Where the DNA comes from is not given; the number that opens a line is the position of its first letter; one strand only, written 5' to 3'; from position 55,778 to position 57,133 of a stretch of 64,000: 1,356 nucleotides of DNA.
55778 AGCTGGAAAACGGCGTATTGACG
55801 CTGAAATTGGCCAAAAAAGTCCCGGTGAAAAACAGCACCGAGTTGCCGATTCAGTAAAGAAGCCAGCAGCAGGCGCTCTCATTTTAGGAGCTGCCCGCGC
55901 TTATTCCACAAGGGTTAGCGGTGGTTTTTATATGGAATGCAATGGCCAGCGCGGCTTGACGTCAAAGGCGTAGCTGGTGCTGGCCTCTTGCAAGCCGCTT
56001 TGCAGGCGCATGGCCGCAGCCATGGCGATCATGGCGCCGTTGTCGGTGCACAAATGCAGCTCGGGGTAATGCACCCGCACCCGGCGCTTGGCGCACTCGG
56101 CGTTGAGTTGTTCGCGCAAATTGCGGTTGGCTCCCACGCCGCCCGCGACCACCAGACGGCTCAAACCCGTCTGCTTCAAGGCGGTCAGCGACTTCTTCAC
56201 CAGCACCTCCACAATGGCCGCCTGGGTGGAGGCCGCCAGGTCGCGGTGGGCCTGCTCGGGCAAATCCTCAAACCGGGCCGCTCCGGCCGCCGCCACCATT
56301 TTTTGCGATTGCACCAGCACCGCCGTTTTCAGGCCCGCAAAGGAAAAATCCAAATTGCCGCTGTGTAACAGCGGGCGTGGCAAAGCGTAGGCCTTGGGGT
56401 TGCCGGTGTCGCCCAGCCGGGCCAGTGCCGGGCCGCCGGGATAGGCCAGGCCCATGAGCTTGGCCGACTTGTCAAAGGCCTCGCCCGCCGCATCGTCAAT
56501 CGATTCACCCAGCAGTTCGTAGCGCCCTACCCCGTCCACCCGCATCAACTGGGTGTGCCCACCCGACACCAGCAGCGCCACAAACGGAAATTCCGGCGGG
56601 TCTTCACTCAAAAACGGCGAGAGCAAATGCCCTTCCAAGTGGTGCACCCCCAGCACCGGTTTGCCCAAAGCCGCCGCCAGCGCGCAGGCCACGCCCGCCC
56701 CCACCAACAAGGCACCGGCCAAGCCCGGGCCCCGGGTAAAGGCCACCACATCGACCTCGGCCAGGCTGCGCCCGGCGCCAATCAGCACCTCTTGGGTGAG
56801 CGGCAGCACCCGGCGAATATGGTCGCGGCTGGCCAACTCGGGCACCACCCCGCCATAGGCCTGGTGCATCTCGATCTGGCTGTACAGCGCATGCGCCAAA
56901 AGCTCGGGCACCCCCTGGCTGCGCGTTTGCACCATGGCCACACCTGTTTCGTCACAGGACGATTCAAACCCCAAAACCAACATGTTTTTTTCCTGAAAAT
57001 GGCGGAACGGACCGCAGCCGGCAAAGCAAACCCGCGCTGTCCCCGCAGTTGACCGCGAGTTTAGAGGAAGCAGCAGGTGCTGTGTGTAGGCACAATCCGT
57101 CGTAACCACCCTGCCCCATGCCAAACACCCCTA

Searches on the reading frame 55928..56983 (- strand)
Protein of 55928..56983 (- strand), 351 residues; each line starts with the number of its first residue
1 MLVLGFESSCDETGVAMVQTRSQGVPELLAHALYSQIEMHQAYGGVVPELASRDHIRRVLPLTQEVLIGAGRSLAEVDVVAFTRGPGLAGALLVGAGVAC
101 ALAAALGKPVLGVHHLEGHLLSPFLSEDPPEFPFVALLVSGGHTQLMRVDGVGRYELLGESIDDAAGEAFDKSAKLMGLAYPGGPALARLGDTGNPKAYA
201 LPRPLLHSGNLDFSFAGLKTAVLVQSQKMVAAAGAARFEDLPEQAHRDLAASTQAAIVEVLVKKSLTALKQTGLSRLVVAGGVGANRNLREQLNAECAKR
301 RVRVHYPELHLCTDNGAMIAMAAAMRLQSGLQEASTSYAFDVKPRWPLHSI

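Call 54: search_protein_families(library=pfam, proteins=[window:55928-56983:-], max_evalue=0.00001)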
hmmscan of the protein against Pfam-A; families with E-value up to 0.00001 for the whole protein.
window:55928-56983:- (351 aa): 2 families
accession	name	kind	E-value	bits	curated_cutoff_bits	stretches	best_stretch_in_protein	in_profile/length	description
PF00814.31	TsaD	-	2.7e-91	306.4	24.8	1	27-320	1-263/264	tRNA N6-adenosine threonylcarbamoyltransferase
PF22521.2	HypF_C_2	-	4e-07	30.5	27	1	239-316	158-236/241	Carbamoyltransferase, Kae1-like Domain, second subdomain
